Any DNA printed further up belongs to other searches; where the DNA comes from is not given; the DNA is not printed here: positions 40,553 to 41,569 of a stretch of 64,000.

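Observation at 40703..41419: Secreted beta-sandwich protein with a possible type-1 copper site directly upstream of coxA; coxB lacks a cytochrome c domain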

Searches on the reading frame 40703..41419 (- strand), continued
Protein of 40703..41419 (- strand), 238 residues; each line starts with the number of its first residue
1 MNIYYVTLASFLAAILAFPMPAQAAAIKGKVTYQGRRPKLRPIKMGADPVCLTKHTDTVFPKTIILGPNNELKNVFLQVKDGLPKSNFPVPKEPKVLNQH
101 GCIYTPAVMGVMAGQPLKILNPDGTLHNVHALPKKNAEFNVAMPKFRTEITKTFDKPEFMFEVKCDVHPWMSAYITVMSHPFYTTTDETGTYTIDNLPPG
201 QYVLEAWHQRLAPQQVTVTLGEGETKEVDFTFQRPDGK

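Call 18: fold_search(model_id=the predicted structure, library=pdb)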
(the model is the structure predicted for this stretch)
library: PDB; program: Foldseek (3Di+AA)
matches with E <= 10: 1034; with E <= 0.001: 56
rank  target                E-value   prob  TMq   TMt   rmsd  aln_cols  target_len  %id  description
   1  6hbe_A                7.3e-06  1.00  0.32  0.19  13.5       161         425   16  Cu-containing nitrite reductase (NirK) from Thermus scotoductus SA-01 (released 2019-01-23)
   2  1adw_A                2.7e-05  1.00  0.31  0.57   3.0       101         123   20  PSEUDOAZURIN (released 1997-05-15)
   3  2idq                  2.7e-05  1.00  0.31  0.66  10.6       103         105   18  Structure of M98A mutant of amicyanin, Cu(II) (released 2007-03-13)
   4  1sfd_A                3.3e-05  1.00  0.31  0.65  10.5       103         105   19  oxidized form of amicyanin mutant P94F (released 2004-07-27)
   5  3rym_A                4.4e-05  1.00  0.31  0.65  10.5       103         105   18  Structure of Oxidized M98K mutant of Amicyanin (released 2011-11-23)
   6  2gb2                  4.7e-05  1.00  0.32  0.66   9.8       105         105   18  The P52G mutant of amicyanin in the Cu(II) state. (released 2006-08-01)
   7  6hbe_C                4.7e-05  1.00  0.30  0.18  13.8       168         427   14  Cu-containing nitrite reductase (NirK) from Thermus scotoductus SA-01 (released 2019-01-23)
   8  2qdv                  4.9e-05  1.00  0.32  0.66  10.4       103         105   19  Structure of the Cu(II) form of the M51A mutant of amicyanin (released 2007-12-11)
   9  2ux6                  5.5e-05  1.00  0.31  0.57   3.4        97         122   20  Pseudoazurin with engineered amicyanin ligand loop, oxidized form, pH 7.5 (released 2007-08-21)
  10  4p5r                  6.9e-05  1.00  0.32  0.66   9.8       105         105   18  Structure of oxidized W45Y mutant of amicyanin (released 2014-04-23)
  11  4bwu_A                7.7e-05  1.00  0.32  0.58   3.1        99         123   18  Three-dimensional structure of the K109A mutant of Paracoccus pantotrophus pseudoazurin at pH 5.5 (released 2014-07-16)
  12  1aaj                  7.7e-05  1.00  0.32  0.66   9.9       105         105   18  CRYSTAL STRUCTURE ANALYSIS OF AMICYANIN AND APOAMICYANIN FROM PARACOCCUS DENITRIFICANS AT 2.0 ANGSTROMS AND 1.8 ANGSTROM (released 1993-10-31)
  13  1id2_A                8.2e-05  1.00  0.30  0.62   8.3       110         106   18  CRYSTAL STRUCTURE OF AMICYANIN FROM PARACOCCUS VERSUTUS (THIOBACILLUS VERSUTUS) (released 2001-04-11)
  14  3ie9                  9.2e-05  1.00  0.31  0.65  10.5       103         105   18  Structure of oxidized M98L mutant of amicyanin (released 2009-10-06)
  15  1sf3                  9.2e-05  1.00  0.31  0.63  10.5       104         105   20  Structure of the reduced form of the P94A mutant of amicyanin (released 2004-07-27)
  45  5fc9_A                6.2e-04  1.00  0.28  0.63   4.6        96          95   18  Novel Purple Cupredoxin from Nitrosopumilus maritimus (released 2016-05-11)
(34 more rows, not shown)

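Call 22: find_related_loci(query=A1, collection=genome_contigs, flank=10000)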
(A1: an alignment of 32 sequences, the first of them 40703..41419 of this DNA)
Query A1 (238 aa) in genome_contigs; peptide patterns used: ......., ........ (x = any residue, [..] = any of these).
599 stretches matched a pattern (row limit reached: there are more); 592 encode a relative of the query (tblastn E <= 1e-3); the best 80 are kept; 80 distinct loci.
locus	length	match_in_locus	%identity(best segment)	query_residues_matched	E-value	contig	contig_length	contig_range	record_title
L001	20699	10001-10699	59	6-238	6e-95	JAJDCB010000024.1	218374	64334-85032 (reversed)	MAG: Candidatus Omnitrophota bacterium isolate OFTM390 OFTM390_23, whole genome shotgun sequence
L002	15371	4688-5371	57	12-237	6e-91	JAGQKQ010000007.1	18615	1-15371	MAG: Candidatus Omnitrophota bacterium isolate HKST-UBA08 NODE_7_length_18615_cov_3.425073, whole genome shotgun sequenc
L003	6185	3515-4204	55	6-236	2e-90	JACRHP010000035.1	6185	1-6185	MAG: Candidatus Omnitrophota bacterium isolate NC_groundwater_1780_Pr3_B-0.1um_53_71 SR-2_scaffold_141_1235358, whole ge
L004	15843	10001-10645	59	24-238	9e-90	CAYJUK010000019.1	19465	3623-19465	MAG TPA_asm: uncultured Planctomycetales bacterium isolate ERP125453_co1_189 genome assembly, contig: NODE_2765_length_1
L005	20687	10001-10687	55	8-235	1e-86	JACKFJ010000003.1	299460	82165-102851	MAG: Candidatus Omnitrophota bacterium isolate HK-STAS-OMNI-2 HK-STAS-OMNI-2_3, whole genome shotgun sequence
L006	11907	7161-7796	56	24-234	3e-86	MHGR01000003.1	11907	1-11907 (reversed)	MAG: Omnitrophica WOR_2 bacterium RIFCSPHIGHO2_02_FULL_52_10 rifcsphigho2_02_scaffold_10992, whole genome shotgun sequen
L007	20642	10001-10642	57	23-236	5e-86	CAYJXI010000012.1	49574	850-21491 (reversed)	MAG TPA_asm: uncultured Planctomycetales bacterium isolate ERP125453_co1_481 genome assembly, contig: NODE_484_length_49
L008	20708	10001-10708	50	6-234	1e-79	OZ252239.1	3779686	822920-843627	MAG: bacterium isolate 864b4b2c-5474-447e-aa23-773c98dba934 genome assembly, chromosome: 1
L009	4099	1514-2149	53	21-232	9e-80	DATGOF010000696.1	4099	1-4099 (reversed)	MAG TPA_asm: Acidobacteriota bacterium isolate SMAG_U10362 k141_852889, whole genome shotgun sequence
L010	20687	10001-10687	51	11-236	2e-79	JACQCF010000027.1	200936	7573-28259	MAG: Candidatus Omnitrophota bacterium isolate NC_groundwater_961_Pr1_S-0.2um_46_24 Montesol18-Sp2_coassembly_scaffold_1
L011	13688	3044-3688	54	24-236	1e-78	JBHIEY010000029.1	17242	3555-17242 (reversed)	MAG: Fidelibacterota bacterium isolate b2.sp1_bin.7 NODE_789_length_17242_cov_4.079828, whole genome shotgun sequence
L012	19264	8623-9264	54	23-235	9e-79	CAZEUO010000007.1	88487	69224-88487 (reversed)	MAG TPA_asm: uncultured Planctomycetales bacterium isolate SRP178908_co1_326 genome assembly, contig: NODE_117_length_88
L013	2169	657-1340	52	8-238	3e-81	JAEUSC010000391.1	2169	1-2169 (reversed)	MAG: Candidatus Omnitrophota bacterium isolate new MAG-293 k141_3628532, whole genome shotgun sequence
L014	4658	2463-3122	51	16-235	1e-77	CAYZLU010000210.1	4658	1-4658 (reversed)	MAG TPA_asm: uncultured Planctomycetales bacterium isolate binchicken_co241_372 genome assembly, contig: NODE_22600_leng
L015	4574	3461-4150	51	8-233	1e-76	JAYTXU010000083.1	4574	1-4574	MAG: Candidatus Omnitrophota bacterium isolate GFS_5990 GFS_5990_82, whole genome shotgun sequence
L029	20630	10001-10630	51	27-235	6e-73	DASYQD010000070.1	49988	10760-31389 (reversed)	MAG TPA_asm: Thermoanaerobaculia bacterium isolate SMAG_U4476 k141_2069484, whole genome shotgun sequence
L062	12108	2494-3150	46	14-232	3e-68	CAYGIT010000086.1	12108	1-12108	MAG TPA_asm: uncultured bacterium isolate ERP113451_co3_34 genome assembly, contig: NODE_4253_length_12108_cov_6.546420,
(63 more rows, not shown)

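Call 31: list_cluster_members(proteins=[P0124, P0127, P0129, P0141, P0149, P0162, P0185, P0194, P0245, P0257])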
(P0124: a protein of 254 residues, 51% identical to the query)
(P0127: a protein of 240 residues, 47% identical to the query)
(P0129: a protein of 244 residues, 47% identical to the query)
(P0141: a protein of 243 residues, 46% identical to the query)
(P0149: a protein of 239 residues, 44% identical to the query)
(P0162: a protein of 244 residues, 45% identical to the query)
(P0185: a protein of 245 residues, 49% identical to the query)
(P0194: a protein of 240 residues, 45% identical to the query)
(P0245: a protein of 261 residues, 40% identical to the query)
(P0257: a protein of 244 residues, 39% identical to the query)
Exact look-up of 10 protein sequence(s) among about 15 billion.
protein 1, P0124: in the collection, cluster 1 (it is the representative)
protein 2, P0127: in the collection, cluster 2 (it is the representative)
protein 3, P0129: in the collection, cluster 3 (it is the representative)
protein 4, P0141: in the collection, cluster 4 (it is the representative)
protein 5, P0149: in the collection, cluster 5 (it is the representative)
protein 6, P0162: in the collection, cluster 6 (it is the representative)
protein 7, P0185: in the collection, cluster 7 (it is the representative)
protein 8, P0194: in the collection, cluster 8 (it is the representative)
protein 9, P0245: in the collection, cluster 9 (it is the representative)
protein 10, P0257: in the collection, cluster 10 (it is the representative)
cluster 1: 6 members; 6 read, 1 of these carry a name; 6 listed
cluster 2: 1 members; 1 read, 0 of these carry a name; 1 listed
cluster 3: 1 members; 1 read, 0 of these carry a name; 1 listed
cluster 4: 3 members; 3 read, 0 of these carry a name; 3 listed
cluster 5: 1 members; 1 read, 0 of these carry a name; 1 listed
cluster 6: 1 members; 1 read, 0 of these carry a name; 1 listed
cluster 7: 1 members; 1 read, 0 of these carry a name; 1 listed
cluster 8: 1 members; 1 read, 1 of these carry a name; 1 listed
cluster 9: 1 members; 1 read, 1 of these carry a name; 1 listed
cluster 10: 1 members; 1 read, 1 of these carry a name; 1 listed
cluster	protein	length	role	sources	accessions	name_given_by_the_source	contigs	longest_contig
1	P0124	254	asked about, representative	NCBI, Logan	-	-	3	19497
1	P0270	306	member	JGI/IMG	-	plastocyanin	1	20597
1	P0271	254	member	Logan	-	-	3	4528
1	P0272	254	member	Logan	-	-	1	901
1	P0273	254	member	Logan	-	-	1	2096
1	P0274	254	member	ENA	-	-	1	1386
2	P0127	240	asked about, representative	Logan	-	-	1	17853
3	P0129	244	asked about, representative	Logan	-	-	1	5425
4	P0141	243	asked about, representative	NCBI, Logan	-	-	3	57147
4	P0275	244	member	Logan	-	-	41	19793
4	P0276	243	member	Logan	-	-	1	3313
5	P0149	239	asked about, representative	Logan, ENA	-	-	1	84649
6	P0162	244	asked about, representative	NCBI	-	-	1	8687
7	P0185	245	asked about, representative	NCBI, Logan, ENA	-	-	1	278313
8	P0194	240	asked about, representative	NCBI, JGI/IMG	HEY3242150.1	MAG TPA: carboxypeptidase regulatory-like domain-containing protein [Phycisphaerae ... | plastocyanin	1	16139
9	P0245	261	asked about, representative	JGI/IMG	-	plastocyanin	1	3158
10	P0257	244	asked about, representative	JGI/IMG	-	plastocyanin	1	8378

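Call 34: search_solved_structures(query=A2, max_evalue=1, show_alignments=4)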
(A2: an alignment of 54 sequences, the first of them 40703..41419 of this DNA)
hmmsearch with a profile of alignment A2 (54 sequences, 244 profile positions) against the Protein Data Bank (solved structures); distinct sequences matched with E-value up to 1: 40.
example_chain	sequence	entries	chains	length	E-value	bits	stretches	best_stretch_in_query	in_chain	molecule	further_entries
9c7v_B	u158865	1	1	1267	8.3e-19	71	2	193-233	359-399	BOS complex subunit NOMO2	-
10ps_A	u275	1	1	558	7.2e-06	28.6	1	191-213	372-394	Serine-aspartate repeat-containing protein D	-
5fc9_A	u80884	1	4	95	1e-05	28.1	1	110-184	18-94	Blue (Type 1) copper domain protein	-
1sf3_A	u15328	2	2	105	1.9e-05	27.3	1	93-184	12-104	Amicyanin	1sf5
1sfd_A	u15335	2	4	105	2.1e-05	27.1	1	93-184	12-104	Amicyanin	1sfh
9cck_A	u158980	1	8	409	4.4e-05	26.1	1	111-184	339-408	Copper-containing nitrite reductase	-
4p5r_A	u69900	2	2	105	5.5e-05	25.7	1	93-184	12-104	Amicyanin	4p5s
1mda_A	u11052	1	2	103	6.6e-05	25.5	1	93-184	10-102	AMICYANIN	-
2gb2_A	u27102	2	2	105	6.6e-05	25.5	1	93-184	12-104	Amicyanin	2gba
1aac_A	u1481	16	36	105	6.8e-05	25.4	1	93-184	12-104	AMICYANIN | PROTEIN (AMICYANIN)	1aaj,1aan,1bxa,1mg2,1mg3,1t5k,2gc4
2qdv_A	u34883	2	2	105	0.00011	24.8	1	93-184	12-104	Amicyanin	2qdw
4wi0_B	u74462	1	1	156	0.00028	23.4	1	191-232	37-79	Cellulosomal scaffoldin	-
4u3s_B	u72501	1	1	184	0.00039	22.9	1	191-232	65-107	Cellulosomal scaffoldin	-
3ply_A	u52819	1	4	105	0.00042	22.9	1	93-184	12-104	Amicyanin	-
3ie9_A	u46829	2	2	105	0.00083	21.9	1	93-184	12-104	Amicyanin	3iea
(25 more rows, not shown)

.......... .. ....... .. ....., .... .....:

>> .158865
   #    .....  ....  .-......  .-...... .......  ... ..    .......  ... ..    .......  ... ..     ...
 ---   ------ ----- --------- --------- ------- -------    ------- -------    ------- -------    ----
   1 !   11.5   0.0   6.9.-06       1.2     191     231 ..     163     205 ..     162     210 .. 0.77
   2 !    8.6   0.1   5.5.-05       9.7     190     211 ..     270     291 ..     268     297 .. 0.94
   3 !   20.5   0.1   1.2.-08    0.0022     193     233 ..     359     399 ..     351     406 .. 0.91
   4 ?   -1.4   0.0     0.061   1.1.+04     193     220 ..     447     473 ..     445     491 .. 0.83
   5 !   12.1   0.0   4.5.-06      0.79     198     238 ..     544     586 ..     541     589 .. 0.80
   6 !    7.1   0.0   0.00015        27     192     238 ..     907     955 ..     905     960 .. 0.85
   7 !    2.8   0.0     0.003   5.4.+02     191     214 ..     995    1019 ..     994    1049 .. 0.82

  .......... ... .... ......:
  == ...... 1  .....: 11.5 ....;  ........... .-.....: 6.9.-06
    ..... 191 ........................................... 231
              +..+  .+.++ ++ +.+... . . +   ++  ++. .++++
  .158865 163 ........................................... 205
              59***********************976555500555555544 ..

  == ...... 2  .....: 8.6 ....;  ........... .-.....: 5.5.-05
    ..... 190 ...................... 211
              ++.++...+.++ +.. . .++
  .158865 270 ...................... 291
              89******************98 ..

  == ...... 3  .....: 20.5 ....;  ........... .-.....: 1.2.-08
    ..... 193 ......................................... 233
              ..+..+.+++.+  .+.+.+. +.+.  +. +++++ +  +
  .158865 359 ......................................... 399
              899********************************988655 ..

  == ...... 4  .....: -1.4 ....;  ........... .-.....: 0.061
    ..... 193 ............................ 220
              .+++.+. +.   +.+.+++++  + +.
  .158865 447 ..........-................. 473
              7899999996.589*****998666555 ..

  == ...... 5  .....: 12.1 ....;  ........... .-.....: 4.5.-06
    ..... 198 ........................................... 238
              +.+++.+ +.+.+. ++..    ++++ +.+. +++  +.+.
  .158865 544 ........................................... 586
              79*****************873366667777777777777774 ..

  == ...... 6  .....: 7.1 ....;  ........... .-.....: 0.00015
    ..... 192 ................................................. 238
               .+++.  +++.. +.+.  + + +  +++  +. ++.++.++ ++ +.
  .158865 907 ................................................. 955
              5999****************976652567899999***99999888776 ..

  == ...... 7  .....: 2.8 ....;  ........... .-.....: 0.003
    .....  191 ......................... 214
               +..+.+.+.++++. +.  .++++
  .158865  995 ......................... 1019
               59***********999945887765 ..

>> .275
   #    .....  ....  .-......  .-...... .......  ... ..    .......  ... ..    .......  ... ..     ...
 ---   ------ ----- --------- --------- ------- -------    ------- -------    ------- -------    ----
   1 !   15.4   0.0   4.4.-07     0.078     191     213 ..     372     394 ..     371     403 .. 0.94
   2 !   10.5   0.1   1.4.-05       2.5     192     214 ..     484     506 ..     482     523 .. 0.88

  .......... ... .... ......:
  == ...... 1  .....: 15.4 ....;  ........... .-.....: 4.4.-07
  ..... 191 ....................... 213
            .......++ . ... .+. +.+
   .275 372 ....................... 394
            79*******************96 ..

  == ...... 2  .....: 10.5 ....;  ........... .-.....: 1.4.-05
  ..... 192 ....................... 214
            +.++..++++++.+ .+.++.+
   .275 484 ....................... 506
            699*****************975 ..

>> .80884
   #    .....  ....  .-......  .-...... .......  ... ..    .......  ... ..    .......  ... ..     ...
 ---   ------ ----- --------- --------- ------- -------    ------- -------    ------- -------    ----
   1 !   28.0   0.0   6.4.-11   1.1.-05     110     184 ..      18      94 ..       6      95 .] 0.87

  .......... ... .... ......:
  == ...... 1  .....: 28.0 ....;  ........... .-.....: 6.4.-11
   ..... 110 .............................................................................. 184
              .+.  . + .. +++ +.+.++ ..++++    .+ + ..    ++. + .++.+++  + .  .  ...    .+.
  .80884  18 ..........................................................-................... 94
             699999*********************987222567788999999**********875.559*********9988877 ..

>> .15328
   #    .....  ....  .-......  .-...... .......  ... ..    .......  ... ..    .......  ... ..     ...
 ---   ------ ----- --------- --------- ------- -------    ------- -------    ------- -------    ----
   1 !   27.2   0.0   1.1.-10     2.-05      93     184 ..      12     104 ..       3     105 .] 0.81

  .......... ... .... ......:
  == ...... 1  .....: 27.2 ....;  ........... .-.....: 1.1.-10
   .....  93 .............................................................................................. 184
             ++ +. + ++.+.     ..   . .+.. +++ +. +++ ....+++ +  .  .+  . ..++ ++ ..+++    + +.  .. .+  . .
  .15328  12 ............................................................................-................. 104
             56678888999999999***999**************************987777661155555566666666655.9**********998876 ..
